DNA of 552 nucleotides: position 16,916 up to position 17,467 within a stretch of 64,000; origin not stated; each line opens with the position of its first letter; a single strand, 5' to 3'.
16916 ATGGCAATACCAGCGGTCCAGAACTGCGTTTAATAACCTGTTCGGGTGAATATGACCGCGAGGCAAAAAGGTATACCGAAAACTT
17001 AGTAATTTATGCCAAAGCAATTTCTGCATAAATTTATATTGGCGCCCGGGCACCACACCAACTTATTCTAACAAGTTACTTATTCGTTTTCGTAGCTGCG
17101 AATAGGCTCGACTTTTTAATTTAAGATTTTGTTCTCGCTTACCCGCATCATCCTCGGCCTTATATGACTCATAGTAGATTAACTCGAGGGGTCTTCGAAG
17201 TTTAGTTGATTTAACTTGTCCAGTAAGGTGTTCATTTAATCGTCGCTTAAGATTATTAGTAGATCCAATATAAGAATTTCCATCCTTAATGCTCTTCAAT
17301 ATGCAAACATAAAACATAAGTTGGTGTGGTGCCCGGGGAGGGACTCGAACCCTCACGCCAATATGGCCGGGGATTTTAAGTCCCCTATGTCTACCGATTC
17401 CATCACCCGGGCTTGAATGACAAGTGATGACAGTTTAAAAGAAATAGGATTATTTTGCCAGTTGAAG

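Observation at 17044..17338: GIY-YIG nuclease gene bracketed by 22-bp inverted repeats derived from the tRNA-Leu(TAA) 3' end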

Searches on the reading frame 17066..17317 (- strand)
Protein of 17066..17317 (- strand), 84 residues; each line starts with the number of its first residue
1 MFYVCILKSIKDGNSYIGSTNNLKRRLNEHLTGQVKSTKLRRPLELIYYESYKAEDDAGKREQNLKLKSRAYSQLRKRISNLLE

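Call 7: search_protein_families(library=pfam, proteins=[window:17066-17317:-], max_evalue=0.01)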
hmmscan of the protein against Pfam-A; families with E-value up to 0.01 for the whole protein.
seq(84 aa): 4 families
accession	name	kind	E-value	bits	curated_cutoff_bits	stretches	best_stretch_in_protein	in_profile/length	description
PF01541.30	GIY-YIG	-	1.1e-15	58.2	22.6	1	2-71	2-74/78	GIY-YIG catalytic domain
PF10544.15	T5orf172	-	0.0002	22.2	20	1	3-71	2-69/101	T5orf172 domain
PF20815.3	GIY_YIG_2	-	0.00065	20.1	22.4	1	16-80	35-103/153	GIY-YIG catalytic domain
PF13455.12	MUG113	-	0.0019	19.2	22.3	1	17-68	3-46/73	Meiotically up-regulated gene 113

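Call 8: search_protein_families(library=ncbifam, proteins=[window:17066-17317:-], max_evalue=0.01)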
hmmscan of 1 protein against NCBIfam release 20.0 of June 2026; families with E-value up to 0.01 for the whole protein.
seq(84 aa): 2 families
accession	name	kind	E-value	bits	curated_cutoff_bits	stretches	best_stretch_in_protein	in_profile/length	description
TIGR01453.1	grpIintron_endo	subfamily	3.5e-05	23.9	56.05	1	7-39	7-39/215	group I intron endonuclease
NF005906.0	PRK07883.1-4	equivalog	0.0033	15.9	495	1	4-46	218-261/563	DEDD exonuclease domain-containing protein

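Call 10: find_homologous_proteins(query=window:17066-17317:-)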
Query seq(84 aa) (84 aa): 265 proteins with E <= 0.001 among 268 candidates; the best 120 are listed.
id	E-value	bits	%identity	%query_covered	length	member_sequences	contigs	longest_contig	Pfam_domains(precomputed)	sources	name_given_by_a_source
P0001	1.1e-46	174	100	100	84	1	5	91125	PF01541.31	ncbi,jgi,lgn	jgi:putative endonuclease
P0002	5.8e-30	121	73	94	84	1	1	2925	PF10544.16,PF01541.31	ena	-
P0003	2.0e-28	116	70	99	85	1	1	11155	PF10544.16,PF01541.31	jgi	-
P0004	3.6e-28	115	70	100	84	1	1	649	PF01541.31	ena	-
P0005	5.0e-28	114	72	96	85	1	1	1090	PF10544.16,PF01541.31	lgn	-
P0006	6.2e-28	114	69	100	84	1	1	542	PF10544.16,PF01541.31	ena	-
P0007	7.5e-28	114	71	99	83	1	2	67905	PF10544.16,PF01541.31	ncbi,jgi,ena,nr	ncbi:MAG: GIY-YIG nuclease family protein [Patescibacteria group bacterium]|nr:GIY-YIG nuclease fami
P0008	9.2e-28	114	67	99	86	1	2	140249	PF10544.16,PF01541.31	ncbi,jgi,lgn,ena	jgi:putative endonuclease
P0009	9.3e-28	114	70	99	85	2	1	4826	PF01541.31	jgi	jgi:putative endonuclease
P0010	9.5e-28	114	73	94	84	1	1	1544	PF01541.31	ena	-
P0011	1.1e-27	113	72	99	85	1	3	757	PF10544.16,PF01541.31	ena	-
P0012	1.1e-27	113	69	99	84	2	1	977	PF01541.31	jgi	-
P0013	1.4e-27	113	70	96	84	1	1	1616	PF10544.16,PF01541.31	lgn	-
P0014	1.7e-27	113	69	100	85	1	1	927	PF10544.16,PF01541.31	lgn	-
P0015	1.9e-27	113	71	99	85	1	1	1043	PF10544.16,PF01541.31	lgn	-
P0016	2.2e-27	112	71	99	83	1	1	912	PF01541.31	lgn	-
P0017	2.6e-27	112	71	99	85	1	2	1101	PF10544.16,PF01541.31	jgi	-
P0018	3.2e-27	112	75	94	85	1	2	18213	PF10544.16,PF13455.13,PF01541.31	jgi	jgi:putative endonuclease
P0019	5.4e-27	111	71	99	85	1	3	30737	PF01541.31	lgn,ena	-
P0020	6.9e-27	111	72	94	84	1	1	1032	PF01541.31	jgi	-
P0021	8.1e-27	111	72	94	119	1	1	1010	PF10544.16,PF01541.31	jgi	jgi:putative endonuclease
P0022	8.2e-27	111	67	100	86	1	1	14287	PF10544.16,PF01541.31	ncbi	-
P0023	8.2e-27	111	68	100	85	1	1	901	PF10544.16,PF01541.31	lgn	-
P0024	8.4e-27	111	67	99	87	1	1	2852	PF01541.31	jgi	-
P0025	8.8e-27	110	68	100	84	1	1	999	PF10544.16,PF01541.31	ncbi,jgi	-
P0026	1.1e-26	110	72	96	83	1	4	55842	PF10544.16,PF01541.31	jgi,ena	-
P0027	1.1e-26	110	67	99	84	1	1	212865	PF10544.16,PF01541.31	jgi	jgi:putative endonuclease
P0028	1.1e-26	110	67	99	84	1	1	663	PF01541.31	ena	-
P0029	1.4e-26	110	68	96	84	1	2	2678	PF10544.16,PF01541.31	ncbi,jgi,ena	-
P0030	1.7e-26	110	70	99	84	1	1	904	PF10544.16,PF01541.31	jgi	jgi:putative endonuclease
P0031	1.7e-26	110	70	99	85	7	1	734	PF01541.31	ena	-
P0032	2.1e-26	109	67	96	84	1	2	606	PF10544.16,PF01541.31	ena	-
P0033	2.3e-26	109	71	94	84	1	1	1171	PF01541.31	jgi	-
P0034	3.5e-26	109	74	96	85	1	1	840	PF10544.16,PF01541.31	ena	-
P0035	3.5e-26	109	67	100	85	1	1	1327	PF10544.16,PF01541.31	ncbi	-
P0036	3.7e-26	108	67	99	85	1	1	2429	PF10544.16,PF01541.31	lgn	-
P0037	4.9e-26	108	67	100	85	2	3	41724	PF01541.31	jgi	jgi:putative endonuclease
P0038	5.2e-26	108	67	100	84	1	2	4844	PF01541.31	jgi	jgi:putative endonuclease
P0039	5.9e-26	108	70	96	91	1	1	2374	PF10544.16,PF01541.31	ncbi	-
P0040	6.0e-26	108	68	100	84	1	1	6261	PF10544.16,PF01541.31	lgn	-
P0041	6.7e-26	108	70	94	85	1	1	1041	PF01541.31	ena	-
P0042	7.6e-26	107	68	100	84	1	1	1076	PF10544.16,PF01541.31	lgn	-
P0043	8.0e-26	107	70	94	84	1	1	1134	PF01541.31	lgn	-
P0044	8.0e-26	107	63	100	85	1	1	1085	PF10544.16,PF01541.31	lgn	-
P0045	9.5e-26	107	68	94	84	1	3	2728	PF10544.16,PF13455.13,PF01541.31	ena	-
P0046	1.2e-25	107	65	100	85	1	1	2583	PF10544.16,PF01541.31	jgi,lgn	jgi:putative endonuclease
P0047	1.3e-25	107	67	99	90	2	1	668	PF10544.16,PF01541.31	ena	-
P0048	1.4e-25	107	67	99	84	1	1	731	PF10544.16,PF01541.31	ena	-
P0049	1.6e-25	106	71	94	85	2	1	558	PF10544.16,PF01541.31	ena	-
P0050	1.8e-25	106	66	99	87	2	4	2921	PF10544.16,PF13455.13,PF01541.31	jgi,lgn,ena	-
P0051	1.8e-25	106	70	94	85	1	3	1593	PF01541.31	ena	-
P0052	2.0e-25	106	65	100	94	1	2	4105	PF01541.31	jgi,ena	-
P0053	2.1e-25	106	65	100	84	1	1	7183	PF01541.31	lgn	-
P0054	2.2e-25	106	70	96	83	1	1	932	PF01541.31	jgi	-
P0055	2.2e-25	106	67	94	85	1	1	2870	PF10544.16,PF01541.31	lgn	-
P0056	2.2e-25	106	61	100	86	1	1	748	PF10544.16,PF01541.31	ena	-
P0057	2.3e-25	106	69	96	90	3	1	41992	PF10544.16,PF01541.31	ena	-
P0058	2.4e-25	106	69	100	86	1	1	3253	PF10544.16,PF01541.31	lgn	-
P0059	2.5e-25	106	69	96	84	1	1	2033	PF10544.16,PF01541.31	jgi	jgi:putative endonuclease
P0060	2.7e-25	106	71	93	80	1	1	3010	PF10544.16,PF01541.31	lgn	-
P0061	3.2e-25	105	68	96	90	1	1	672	PF10544.16,PF01541.31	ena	-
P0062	3.3e-25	105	66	99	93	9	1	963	PF01541.31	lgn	-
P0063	3.5e-25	105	68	100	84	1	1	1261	PF01541.31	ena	-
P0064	3.9e-25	105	68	96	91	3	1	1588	PF10544.16,PF01541.31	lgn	-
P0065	3.9e-25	105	69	96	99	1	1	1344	PF01541.31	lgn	-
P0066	4.0e-25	105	66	99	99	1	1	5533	PF10544.16,PF01541.31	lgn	-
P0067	4.0e-25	105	67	99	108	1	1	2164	PF01541.31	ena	-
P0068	4.8e-25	105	67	100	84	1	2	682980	PF01541.31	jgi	jgi:putative endonuclease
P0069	4.9e-25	105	69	100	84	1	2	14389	PF10544.16,PF01541.31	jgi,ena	-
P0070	7.3e-25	104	65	99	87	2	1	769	PF10544.16,PF01541.31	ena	-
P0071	7.4e-25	104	70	94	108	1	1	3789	PF10544.16,PF01541.31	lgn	-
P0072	8.4e-25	104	69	99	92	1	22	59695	PF10544.16,PF01541.31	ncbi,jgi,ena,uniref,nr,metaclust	ncbi:hypothetical protein A2714_01520 [Candidatus Woesebacteria bacterium RIFCSPHIGHO2_01_FULL_38_9]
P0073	9.2e-25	104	63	99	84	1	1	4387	PF01541.31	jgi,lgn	jgi:putative endonuclease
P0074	9.9e-25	104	63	100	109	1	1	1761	PF01541.31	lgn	-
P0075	1.0e-24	104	64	100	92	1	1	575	PF01541.31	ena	-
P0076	1.3e-24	104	71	93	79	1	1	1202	PF01541.31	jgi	-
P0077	1.5e-24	103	64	100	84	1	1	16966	PF10544.16,PF01541.31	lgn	-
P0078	1.6e-24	103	65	99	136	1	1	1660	PF01541.31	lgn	-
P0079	1.7e-24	103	66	99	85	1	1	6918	PF01541.31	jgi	-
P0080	1.8e-24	103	68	96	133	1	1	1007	PF10544.16,PF01541.31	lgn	-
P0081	2.6e-24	103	70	94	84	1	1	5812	PF10544.16,PF01541.31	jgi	jgi:putative endonuclease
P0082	2.8e-24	102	65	100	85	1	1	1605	PF01541.31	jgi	-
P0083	4.5e-24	102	64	100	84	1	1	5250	PF10544.16,PF01541.31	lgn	-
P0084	5.1e-24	102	65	94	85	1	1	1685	PF10544.16,PF01541.31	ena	-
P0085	5.4e-24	102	63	100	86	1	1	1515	PF10544.16,PF01541.31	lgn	-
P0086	5.5e-24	102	66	94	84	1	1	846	PF01541.31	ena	-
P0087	6.0e-24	101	64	96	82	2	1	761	PF01541.31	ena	-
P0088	6.1e-24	101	61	100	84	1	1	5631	PF01541.31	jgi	jgi:putative endonuclease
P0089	1.0e-23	101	65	96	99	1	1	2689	PF10544.16,PF01541.31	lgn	-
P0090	1.1e-23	101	67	96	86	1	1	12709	PF01541.31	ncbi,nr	ncbi:MAG: GIY-YIG nuclease family protein [Candidatus Kerfeldbacteria bacterium]|nr:GIY-YIG nuclease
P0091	1.5e-23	100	62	100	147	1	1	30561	PF10544.16,PF01541.31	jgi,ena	-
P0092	1.8e-23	100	61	99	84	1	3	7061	PF10544.16,PF01541.31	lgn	-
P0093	3.1e-23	99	61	100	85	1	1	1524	PF01541.31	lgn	-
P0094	4.3e-23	99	62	94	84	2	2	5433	PF10544.16,PF01541.31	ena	-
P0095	5.0e-23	99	68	92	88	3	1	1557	PF10544.16,PF01541.31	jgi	jgi:putative endonuclease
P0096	6.6e-23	98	61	100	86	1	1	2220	PF01541.31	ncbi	-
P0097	1.0e-22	98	64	99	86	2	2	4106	PF10544.16,PF01541.31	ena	-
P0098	1.1e-22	97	66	94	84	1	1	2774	PF01541.31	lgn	-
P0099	1.3e-22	97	60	99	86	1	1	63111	PF01541.31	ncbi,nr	ncbi:GIY-YIG nuclease family protein [Candidatus Wolfebacteria bacterium]|nr:GIY-YIG nuclease family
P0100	2.2e-22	96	61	99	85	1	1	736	PF01541.31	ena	-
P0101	2.9e-22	96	63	96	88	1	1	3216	PF01541.31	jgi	jgi:putative endonuclease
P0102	3.7e-22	96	64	99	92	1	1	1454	PF10544.16,PF01541.31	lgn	-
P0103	4.0e-22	96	59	99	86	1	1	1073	PF10544.16,PF01541.31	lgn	-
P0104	4.4e-22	96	58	100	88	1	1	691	PF10544.16,PF01541.31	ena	-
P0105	7.4e-22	95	61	100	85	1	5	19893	PF10544.16,PF01541.31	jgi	jgi:putative endonuclease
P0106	8.2e-22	95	63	94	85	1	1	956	PF10544.16,PF01541.31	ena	-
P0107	1.1e-21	94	61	100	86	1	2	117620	PF01541.31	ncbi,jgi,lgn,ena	ncbi:MAG: GIY-YIG nuclease family protein [Patescibacteria group bacterium]|jgi:putative endonucleas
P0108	1.4e-21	94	63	94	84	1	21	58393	PF01541.31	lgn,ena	-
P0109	1.5e-21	94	60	100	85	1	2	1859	PF10544.16,PF01541.31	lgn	-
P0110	1.8e-21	94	60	100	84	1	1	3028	PF10544.16,PF13455.13,PF01541.31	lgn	-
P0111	2.0e-21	93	67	94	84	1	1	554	PF01541.31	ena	-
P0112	2.4e-21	93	60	100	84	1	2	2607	PF10544.16,PF01541.31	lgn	-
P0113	2.5e-21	93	60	99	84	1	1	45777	PF01541.31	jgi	jgi:putative endonuclease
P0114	2.6e-21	93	63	94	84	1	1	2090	PF10544.16,PF01541.31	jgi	jgi:putative endonuclease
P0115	3.6e-21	93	62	100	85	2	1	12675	PF01541.31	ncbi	-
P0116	3.8e-21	93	63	94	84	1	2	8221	PF10544.16,PF01541.31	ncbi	-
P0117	4.4e-21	92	68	82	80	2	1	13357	PF10544.16,PF01541.31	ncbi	ncbi:MAG: GIY-YIG nuclease family protein [Candidatus Omnitrophota bacterium]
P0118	4.4e-21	92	63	94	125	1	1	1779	PF01541.31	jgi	-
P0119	5.2e-21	92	58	100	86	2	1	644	PF10544.16,PF01541.31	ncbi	-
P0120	5.6e-21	92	61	94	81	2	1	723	PF01541.31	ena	-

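Call 12: find_related_loci(query=A1, collection=genome_contigs, flank=2500)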
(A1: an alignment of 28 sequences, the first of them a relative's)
Query A1 (84 aa) in genome_contigs; peptide patterns used: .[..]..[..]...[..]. (x = any residue, [..] = any of these).
600 stretches matched a pattern (row limit reached: there are more); 595 encode a relative of the query (tblastn E <= 1e-3); the best 80 are kept; 80 distinct loci.
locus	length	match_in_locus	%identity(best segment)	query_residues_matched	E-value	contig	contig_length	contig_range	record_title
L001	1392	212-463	73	1-84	6e-36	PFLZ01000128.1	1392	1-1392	MAG: Candidatus Magasanikbacteria bacterium CG_4_10_14_0_8_um_filter_42_12 CG_4_10_14_0.8_um_filter_scaffold_79748_c, wh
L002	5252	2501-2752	68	1-84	4e-35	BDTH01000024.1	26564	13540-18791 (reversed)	Bacterium BMS3Abin15 DNA, contig: NODE_11, whole genome shotgun sequence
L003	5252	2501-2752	67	1-84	4e-34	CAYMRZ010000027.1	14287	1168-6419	MAG TPA_asm: uncultured Bdellovibrionales bacterium isolate SRP332253_co1_286 genome assembly, contig: NODE_7135_length_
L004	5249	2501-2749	67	1-83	4e-32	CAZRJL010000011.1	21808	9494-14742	MAG TPA_asm: uncultured Bdellovibrionales bacterium isolate binchicken_co220_173 genome assembly, contig: NODE_1457_leng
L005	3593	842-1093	68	1-84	3e-32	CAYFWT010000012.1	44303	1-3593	MAG TPA_asm: uncultured Candidatus Saccharibacteria bacterium isolate ERP108616_co1_412 genome assembly, contig: k119_17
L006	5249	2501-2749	64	1-83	8e-32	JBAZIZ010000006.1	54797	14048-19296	MAG: Patescibacteria group bacterium isolate SO_2017_LW4_107 scaffold_1523_c1_LW137-91_2017, whole genome shotgun sequen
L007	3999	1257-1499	69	1-81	3e-31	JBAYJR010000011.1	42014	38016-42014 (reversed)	MAG: Candidatus Buchananbacteria bacterium isolate SO_2016_GW1_60 scaffold01733_OW334_2016, whole genome shotgun sequenc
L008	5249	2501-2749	66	1-83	2e-31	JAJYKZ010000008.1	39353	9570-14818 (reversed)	MAG: bacterium isolate DBS2-1.bin57 NODE_1701_length_39353_cov_2.332280, whole genome shotgun sequence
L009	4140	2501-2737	67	1-79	4e-31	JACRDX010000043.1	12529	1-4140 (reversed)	MAG: Candidatus Falkowbacteria bacterium isolate NC_groundwater_1684_Pr3_B-0.1um_41_9 SR-2_scaffold_141_2779499, whole g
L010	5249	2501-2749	69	1-83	5e-31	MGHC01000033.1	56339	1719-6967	MAG: Candidatus Woesebacteria bacterium RIFCSPLOWO2_01_FULL_39_10 rifcsplowo2_01_scaffold_7651, whole genome shotgun seq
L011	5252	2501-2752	64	1-84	3e-31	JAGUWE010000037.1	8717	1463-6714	MAG: Patescibacteria group bacterium isolate DeMMO5_21 c_000000007692, whole genome shotgun sequence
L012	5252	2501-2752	67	1-84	3e-31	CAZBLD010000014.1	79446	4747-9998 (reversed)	MAG TPA_asm: uncultured Planctomycetaceae bacterium isolate binchicken_co376_317 genome assembly, contig: NODE_208_lengt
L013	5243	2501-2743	62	1-81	7e-31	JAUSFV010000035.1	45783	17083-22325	MAG: bacterium isolate E14_maxbin.402 E14_k141_1526003, whole genome shotgun sequence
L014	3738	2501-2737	63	1-79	6e-31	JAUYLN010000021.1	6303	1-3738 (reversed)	MAG: bacterium isolate C24_metabat.bin.36 C24_k141_475146, whole genome shotgun sequence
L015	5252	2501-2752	61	1-84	2e-30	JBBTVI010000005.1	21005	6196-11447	MAG: Patescibacteria group bacterium isolate H51-bin228_1 H51_bin228_1_000000000005, whole genome shotgun sequence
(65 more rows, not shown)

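Call 33: search_solved_structures(query=A1, max_evalue=0.01, show_alignments=2)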
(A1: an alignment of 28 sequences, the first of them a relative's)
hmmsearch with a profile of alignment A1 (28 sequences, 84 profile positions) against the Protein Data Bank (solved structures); distinct sequences matched with E-value up to 0.01: 7.
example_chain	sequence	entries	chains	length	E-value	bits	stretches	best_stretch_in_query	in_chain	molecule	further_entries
1zg2_A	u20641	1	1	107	8e-11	45.2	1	2-72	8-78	Hypothetical UPF0213 protein BH0048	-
1ywl_A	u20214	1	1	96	1e-07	35.2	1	3-71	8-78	Hypothetical UPF0213 protein EF2693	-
7wme_A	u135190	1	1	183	0.00047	23.5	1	2-48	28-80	Structure-specific endonuclease subunit SLX1 homolog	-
6seh_C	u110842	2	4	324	0.00072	22.9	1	2-33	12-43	Structure-specific endonuclease subunit SLX1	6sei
6cvj_D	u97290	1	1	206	0.0033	20.8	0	11-25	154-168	Microtubule-associated protein tau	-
7cq2_A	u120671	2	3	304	0.0046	20.3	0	2-33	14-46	Structure-specific endonuclease subunit SLX1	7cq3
4xlg_A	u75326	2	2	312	0.0049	20.2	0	3-34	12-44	Structure-specific endonuclease subunit SLX1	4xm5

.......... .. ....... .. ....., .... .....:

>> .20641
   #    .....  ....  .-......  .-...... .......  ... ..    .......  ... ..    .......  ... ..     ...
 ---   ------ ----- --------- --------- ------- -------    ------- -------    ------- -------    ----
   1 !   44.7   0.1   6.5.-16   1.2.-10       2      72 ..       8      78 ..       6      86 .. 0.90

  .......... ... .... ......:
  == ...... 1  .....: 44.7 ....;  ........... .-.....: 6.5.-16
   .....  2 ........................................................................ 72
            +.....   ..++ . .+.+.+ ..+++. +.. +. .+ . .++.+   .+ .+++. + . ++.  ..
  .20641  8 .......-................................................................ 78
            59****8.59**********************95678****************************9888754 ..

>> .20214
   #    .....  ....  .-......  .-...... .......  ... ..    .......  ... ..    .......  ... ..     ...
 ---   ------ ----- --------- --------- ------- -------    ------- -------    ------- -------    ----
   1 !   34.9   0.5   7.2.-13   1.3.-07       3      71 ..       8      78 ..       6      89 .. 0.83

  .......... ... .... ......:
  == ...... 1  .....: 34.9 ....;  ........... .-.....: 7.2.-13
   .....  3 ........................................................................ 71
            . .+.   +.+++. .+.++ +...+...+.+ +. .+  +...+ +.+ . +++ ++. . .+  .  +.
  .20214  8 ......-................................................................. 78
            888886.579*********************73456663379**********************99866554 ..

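Call 39: find_related_loci(query=A1, collection=viral_contigs, flank=1500)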
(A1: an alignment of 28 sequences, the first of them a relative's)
Query A1 (84 aa) in viral_contigs; peptide patterns used: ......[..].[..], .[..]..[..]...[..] (x = any residue, [..] = any of these).
154 stretches matched a pattern; 5 encode a relative of the query (tblastn E <= 1e-3); 5 distinct loci.
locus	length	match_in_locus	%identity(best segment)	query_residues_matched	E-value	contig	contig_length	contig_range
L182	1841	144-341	56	1-66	9e-19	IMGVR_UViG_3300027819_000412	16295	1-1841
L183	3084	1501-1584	64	4-30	1e-7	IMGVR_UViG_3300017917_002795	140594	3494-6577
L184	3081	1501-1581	56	4-30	2e-6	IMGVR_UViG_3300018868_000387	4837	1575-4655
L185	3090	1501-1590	57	2-31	8e-6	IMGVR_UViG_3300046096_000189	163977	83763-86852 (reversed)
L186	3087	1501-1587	45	4-32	1e-5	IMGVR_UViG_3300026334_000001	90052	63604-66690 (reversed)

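Call 48: find_encoding_contigs(protein=P0002, flank=1500, max_places=2)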
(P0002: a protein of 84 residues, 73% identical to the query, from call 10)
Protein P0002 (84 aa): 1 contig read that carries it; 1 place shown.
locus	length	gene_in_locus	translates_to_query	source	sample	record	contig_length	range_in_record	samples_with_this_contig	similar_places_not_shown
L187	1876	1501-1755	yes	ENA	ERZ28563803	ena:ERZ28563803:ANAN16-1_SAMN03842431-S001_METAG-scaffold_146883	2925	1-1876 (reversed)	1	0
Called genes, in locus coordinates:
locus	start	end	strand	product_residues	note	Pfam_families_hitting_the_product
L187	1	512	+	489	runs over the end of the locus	PF00009:GTP_EFTU, PF01926:MMR_HSR1, PF22042:EF-G_D2, PF11987:IF-2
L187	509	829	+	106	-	-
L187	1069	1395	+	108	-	-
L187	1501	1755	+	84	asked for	PF01541:GIY-YIG, PF10544:T5orf172 (weak)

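Call 49: find_encoding_contigs(protein=P0018, flank=1500, max_places=2)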
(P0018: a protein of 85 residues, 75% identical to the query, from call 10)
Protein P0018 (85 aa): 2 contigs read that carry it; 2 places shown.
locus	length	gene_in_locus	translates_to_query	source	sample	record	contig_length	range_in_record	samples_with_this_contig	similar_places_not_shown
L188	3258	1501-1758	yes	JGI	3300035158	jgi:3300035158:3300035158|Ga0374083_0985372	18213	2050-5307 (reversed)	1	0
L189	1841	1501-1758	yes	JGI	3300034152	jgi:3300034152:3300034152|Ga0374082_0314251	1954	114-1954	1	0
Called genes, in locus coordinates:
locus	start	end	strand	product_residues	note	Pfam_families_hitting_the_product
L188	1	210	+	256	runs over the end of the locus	PF06386:GvpL_GvpF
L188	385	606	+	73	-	-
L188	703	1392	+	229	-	PF06386:GvpL_GvpF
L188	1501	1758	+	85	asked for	PF01541:GIY-YIG, PF10544:T5orf172, PF13455:MUG113 (weak)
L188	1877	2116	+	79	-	PF05120:GvpG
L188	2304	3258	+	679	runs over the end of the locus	PF00142:Fer4_NifH (faint), PF02374:ArsA_ATPase, PF10609:ParA (faint), PF13614:AAA_31 (faint), PF01656:CbiA (weak), PF02374:ArsA_ATPase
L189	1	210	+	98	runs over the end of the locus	PF06386:GvpL_GvpF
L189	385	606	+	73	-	-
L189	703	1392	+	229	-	PF06386:GvpL_GvpF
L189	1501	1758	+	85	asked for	PF01541:GIY-YIG, PF10544:T5orf172, PF13455:MUG113 (weak)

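Call 50: find_encoding_contigs(protein=P0003, flank=1500, max_places=2)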
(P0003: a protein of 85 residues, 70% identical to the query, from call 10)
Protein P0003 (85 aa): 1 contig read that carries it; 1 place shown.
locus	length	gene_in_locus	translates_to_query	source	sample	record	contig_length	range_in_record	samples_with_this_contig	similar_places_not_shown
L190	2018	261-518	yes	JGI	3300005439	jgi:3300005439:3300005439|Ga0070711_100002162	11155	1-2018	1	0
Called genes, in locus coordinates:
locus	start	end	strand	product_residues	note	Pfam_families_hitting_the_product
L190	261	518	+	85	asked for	PF01541:GIY-YIG, PF10544:T5orf172 (weak)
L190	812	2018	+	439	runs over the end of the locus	PF00128:Alpha-amylase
